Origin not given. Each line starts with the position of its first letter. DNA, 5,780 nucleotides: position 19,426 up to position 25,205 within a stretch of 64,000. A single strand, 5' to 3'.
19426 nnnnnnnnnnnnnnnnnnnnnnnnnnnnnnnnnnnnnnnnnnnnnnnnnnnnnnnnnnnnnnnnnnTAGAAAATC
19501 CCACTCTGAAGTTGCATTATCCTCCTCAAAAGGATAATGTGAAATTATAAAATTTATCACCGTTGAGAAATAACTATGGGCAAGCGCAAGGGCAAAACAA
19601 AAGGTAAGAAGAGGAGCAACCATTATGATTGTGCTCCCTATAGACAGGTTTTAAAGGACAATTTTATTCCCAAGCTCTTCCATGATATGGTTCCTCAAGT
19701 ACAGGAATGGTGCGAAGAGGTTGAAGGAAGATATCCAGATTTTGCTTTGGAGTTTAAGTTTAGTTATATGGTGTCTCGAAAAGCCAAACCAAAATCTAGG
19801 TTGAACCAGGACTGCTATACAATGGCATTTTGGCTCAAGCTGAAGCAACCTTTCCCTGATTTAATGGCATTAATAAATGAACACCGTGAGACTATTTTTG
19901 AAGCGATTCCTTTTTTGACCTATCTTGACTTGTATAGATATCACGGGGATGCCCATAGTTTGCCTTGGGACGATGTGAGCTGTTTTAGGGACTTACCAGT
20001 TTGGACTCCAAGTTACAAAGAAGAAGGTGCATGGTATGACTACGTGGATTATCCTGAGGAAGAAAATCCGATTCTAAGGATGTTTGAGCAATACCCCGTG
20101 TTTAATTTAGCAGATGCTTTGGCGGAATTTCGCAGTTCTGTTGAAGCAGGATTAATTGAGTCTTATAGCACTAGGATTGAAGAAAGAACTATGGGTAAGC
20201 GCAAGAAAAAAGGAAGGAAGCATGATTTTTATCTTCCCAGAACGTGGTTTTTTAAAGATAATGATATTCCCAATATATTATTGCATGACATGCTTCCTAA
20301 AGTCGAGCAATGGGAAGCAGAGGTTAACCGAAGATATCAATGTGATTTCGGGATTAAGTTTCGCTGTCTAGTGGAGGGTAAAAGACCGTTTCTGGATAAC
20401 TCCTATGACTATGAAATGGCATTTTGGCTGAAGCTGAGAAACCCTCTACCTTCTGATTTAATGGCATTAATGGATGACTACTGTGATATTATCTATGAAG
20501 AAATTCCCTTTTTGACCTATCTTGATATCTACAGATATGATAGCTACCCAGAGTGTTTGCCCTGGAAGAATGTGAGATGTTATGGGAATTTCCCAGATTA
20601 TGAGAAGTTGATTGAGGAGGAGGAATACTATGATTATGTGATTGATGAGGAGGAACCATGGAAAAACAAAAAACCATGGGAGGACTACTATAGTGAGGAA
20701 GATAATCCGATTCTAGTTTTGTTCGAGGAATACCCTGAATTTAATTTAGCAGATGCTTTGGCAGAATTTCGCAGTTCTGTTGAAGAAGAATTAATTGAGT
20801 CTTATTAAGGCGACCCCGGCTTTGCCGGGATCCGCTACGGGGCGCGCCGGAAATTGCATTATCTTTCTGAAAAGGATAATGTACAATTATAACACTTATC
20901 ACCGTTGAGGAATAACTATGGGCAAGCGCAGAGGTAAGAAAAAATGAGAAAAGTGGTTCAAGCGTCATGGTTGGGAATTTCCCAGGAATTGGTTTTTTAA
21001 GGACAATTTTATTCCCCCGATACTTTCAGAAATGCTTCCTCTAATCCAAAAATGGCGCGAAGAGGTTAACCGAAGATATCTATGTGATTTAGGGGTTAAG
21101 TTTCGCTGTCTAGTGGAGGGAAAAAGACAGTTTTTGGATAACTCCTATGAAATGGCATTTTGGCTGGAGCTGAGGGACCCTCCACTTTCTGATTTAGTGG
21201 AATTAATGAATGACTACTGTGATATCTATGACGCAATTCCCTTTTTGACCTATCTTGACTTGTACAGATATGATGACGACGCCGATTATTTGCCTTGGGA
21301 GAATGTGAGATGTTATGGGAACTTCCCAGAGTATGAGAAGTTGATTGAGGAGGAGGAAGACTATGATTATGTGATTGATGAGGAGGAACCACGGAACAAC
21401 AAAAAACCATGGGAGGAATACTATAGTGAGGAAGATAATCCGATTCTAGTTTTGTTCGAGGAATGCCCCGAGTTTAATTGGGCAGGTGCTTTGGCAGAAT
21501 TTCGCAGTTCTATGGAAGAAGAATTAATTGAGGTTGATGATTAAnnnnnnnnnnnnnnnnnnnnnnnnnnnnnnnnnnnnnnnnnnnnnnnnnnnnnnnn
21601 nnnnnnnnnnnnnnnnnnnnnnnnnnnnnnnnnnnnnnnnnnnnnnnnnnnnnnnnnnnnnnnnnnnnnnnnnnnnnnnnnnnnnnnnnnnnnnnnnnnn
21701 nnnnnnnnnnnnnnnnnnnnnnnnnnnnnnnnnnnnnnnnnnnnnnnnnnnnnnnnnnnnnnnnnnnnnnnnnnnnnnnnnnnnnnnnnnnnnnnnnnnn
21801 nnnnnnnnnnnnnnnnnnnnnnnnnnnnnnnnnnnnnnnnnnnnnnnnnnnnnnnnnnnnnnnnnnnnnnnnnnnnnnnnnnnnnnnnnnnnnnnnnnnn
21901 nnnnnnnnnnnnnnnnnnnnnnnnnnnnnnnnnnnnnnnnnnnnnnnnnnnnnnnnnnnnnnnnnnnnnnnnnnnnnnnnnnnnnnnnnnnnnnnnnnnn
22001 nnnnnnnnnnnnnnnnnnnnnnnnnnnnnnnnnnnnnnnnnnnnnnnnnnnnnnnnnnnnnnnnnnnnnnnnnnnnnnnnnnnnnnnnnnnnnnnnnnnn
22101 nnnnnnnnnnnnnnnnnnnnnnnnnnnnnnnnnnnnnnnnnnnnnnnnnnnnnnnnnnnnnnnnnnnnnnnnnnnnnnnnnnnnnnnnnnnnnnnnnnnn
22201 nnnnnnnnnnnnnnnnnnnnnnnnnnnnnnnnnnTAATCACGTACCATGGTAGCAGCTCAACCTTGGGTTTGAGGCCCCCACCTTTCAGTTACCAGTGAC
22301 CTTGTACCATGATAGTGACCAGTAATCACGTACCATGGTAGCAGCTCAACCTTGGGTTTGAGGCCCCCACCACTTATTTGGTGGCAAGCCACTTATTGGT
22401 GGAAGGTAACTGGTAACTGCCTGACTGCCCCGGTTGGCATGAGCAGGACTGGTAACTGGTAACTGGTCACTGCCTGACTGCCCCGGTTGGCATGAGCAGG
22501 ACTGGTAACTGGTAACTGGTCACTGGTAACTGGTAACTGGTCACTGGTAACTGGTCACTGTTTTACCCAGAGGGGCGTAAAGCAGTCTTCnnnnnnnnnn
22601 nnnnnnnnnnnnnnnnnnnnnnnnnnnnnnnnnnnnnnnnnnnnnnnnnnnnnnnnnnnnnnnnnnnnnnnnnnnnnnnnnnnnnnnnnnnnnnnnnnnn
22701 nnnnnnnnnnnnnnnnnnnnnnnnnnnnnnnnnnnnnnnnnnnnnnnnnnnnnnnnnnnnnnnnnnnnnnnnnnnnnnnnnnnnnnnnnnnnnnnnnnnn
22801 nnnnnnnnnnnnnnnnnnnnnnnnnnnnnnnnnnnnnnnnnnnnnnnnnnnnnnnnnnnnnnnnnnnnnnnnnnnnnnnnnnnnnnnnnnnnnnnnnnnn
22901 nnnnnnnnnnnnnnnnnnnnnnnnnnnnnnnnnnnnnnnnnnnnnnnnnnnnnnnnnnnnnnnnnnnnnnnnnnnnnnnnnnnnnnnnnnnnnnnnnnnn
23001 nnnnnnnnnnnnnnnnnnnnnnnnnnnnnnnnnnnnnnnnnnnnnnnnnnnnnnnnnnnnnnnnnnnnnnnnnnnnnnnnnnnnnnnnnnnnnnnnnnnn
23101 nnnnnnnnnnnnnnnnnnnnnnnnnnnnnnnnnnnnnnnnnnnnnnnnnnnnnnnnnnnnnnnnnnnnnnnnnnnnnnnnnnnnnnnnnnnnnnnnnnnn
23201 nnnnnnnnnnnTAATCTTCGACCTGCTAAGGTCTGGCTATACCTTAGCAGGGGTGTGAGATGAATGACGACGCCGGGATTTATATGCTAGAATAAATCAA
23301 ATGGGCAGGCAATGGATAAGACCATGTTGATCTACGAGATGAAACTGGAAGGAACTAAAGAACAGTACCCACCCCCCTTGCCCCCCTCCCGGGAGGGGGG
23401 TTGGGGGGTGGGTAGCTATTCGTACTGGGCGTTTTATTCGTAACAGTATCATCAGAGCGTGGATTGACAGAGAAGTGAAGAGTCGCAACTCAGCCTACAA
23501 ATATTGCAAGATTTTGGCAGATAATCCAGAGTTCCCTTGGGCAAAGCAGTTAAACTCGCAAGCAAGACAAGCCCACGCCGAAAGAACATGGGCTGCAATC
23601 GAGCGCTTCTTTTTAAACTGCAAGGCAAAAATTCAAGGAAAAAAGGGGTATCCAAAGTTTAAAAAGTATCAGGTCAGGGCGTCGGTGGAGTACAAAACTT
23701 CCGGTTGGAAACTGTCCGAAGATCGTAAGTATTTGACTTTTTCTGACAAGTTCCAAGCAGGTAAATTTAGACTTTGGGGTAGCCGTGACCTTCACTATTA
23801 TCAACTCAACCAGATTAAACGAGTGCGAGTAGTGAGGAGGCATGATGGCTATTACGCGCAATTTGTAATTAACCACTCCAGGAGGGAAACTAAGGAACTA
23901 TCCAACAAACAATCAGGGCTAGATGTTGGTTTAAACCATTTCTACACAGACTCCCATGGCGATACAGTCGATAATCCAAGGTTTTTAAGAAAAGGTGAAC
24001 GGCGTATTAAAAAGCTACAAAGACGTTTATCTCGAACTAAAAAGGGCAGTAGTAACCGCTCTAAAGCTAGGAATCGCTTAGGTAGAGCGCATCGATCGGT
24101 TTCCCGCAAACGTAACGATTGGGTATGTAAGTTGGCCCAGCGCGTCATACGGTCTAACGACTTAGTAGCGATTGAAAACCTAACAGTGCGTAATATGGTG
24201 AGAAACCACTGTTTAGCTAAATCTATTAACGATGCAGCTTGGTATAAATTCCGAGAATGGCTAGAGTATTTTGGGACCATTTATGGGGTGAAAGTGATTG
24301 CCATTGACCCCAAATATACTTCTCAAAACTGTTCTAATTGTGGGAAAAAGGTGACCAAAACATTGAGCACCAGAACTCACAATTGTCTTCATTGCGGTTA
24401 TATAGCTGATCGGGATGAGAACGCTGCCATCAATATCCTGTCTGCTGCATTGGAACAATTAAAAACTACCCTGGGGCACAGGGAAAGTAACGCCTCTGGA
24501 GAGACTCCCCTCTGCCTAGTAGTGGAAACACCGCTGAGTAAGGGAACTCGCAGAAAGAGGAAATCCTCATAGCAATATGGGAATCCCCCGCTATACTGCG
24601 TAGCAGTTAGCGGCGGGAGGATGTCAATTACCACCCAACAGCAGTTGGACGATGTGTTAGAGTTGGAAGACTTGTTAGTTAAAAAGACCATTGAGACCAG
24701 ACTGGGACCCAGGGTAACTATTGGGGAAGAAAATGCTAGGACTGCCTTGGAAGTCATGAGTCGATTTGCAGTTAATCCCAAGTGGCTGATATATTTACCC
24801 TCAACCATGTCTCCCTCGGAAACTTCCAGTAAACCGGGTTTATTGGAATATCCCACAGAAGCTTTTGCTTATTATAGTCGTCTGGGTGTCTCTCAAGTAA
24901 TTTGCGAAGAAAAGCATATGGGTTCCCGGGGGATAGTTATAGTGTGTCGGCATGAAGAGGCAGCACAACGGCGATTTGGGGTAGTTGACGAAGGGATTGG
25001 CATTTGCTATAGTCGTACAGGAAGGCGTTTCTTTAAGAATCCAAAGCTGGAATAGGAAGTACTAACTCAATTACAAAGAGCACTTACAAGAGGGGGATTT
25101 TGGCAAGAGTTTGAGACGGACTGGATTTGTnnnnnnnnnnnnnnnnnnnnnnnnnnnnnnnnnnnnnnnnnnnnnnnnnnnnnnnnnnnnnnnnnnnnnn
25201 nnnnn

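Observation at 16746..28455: Rearranged and decaying Hen1/Pnkp RNA-repair locus: intact hen1, triply broken pnkp, hen1 relic downstream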

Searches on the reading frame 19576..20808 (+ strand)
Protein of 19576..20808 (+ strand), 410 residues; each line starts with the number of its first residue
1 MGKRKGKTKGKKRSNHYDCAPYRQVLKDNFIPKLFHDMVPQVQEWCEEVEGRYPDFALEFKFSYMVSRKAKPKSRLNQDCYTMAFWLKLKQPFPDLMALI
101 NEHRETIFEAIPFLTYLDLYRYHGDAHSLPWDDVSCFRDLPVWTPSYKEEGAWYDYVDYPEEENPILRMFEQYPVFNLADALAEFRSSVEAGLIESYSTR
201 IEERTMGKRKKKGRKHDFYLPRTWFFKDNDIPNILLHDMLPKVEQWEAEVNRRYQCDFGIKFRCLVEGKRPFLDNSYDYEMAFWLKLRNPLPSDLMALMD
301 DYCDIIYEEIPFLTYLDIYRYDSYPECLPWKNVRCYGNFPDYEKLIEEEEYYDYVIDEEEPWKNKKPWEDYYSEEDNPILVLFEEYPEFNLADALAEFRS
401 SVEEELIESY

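Call 3: search_protein_families(library=pfam, proteins=[window:19576-20808:+], max_evalue=0.01)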
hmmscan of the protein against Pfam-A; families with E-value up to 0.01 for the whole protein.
window:19576-20808:+ (410 aa): 0 families

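Call 4: search_protein_families(library=ncbifam, proteins=[window:19576-20808:+], max_evalue=0.01)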
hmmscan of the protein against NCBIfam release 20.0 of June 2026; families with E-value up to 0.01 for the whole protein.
window:19576-20808:+ (410 aa): 0 families

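Call 37: search_protein_representatives(protein=window:19576-20805:+)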
Query: 410 residues. Proteins with E-value up to 0.001 (for the whole library): 3; up to 1e-10: 3; up to 1e-30: 3. The best 3 are listed.
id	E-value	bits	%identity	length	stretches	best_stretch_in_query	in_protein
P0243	8.0e-103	361.5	81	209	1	204-408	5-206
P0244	9.1e-60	219.6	75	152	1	239-408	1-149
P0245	6.6e-40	154.2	52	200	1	207-405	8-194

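Call 60: find_encoding_contigs(protein=P0245, flank=10000, max_places=4)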
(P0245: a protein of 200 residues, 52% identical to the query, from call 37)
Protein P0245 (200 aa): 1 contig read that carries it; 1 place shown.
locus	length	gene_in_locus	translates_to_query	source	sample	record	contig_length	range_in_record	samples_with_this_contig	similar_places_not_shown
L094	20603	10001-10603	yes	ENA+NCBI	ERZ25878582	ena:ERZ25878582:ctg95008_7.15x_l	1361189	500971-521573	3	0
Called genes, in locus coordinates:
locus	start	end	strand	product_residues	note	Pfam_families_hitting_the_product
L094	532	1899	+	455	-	PF00353:HemolysinCabind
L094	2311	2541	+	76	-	-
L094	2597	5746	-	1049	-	-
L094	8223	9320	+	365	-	PF00353:HemolysinCabind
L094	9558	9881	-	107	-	-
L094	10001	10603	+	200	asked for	-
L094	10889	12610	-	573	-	PF21850:DUF6909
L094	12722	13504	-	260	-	PF00132:Hexapep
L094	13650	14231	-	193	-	PF00440:TetR_N, PF16859:TetR_C_11 (faint), PF16925:TetR_C_13, PF13977:TetR_C_6 (weak)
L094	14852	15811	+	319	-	-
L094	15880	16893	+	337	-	-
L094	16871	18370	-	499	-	PF00353:HemolysinCabind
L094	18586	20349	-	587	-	PF00353:HemolysinCabind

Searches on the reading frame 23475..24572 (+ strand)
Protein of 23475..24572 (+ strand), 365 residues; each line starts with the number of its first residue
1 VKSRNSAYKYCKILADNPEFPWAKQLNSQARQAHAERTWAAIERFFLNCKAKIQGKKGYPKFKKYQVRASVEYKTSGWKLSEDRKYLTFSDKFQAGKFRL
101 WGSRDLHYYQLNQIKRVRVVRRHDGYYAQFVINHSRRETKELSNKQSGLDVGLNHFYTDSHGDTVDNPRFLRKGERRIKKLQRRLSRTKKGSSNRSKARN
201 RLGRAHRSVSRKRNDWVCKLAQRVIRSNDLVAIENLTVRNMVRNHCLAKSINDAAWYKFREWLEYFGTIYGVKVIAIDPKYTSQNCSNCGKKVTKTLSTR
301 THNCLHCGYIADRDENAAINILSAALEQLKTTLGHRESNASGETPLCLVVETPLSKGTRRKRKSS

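Call 3: search_protein_families(library=pfam, proteins=[window:23475-24572:+], max_evalue=0.01)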
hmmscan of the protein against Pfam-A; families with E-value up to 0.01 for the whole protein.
window:23475-24572:+ (365 aa): 3 families
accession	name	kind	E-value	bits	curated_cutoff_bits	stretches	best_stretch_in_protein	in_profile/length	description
PF01385.25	OrfB_IS605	-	2.4e-26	92.8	30.5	1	130-244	2-119/120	Probable transposase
PF07282.18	Cas12f1-like_TNB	-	8.4e-24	83.9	26.3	1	256-321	1-60/60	Cas12f1-like, TNB domain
PF01363.27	FYVE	-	0.00039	20.9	27.8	1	280-311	5-34/67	FYVE zinc finger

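Call 4: search_protein_families(library=ncbifam, proteins=[window:23475-24572:+], max_evalue=0.01)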
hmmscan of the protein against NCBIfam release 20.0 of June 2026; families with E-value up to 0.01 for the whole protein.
window:23475-24572:+ (365 aa): 6 families
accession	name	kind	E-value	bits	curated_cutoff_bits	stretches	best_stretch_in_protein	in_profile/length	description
NF040570.1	guided_TnpB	subfamily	8.9e-77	258.9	100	1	9-323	52-388/389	RNA-guided endonuclease TnpB family protein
NF038281.1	IS200_TnpB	exception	1.9e-63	214.8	425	1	19-325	63-359/360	IS200/IS605 family element RNA-guided endonuclease TnpB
NF038280.1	IS607_TnpB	exception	5.9e-35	121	350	1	49-336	102-402/431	IS607 family element RNA-guided endonuclease TnpB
NF038192.1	V_cas_c2c8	exception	1.6e-29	103.3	350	1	15-293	134-454/457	type V CRISPR-associated protein C2c8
NF049972.1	CRISPR_Cas12f2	exception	6e-17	61.6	450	1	86-329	262-523/524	type V CRISPR-associated effector Cas12f2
TIGR01766.2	TIGR01766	domain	1.8e-12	47.6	32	1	211-283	3-82/82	IS200/IS605 family accessory protein TnpB-related protein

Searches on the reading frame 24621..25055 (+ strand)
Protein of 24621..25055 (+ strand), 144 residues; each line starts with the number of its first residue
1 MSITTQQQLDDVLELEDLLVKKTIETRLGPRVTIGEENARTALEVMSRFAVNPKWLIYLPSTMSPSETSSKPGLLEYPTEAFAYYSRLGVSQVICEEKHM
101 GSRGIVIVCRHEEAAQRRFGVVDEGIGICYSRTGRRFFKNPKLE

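Call 3: search_protein_families(library=pfam, proteins=[window:24621-25055:+], max_evalue=0.01)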
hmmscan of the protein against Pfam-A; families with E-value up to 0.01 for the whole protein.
window:24621-25055:+ (144 aa): 1 family
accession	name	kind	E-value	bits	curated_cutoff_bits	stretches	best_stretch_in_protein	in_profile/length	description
PF16542.10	PNKP_ligase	-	3.7e-49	168.4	28.2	1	41-140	1-100/377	PNKP adenylyltransferase domain, ligase domain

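Call 4: search_protein_families(library=ncbifam, proteins=[window:24621-25055:+], max_evalue=0.01)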
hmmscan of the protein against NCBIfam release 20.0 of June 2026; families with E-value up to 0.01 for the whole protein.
window:24621-25055:+ (144 aa): 1 family
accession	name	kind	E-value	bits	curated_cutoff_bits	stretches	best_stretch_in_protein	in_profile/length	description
TIGR04075.1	bacter_Pnkp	equivalog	4.6e-62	210.4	750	1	4-143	432-571/851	polynucleotide kinase-phosphatase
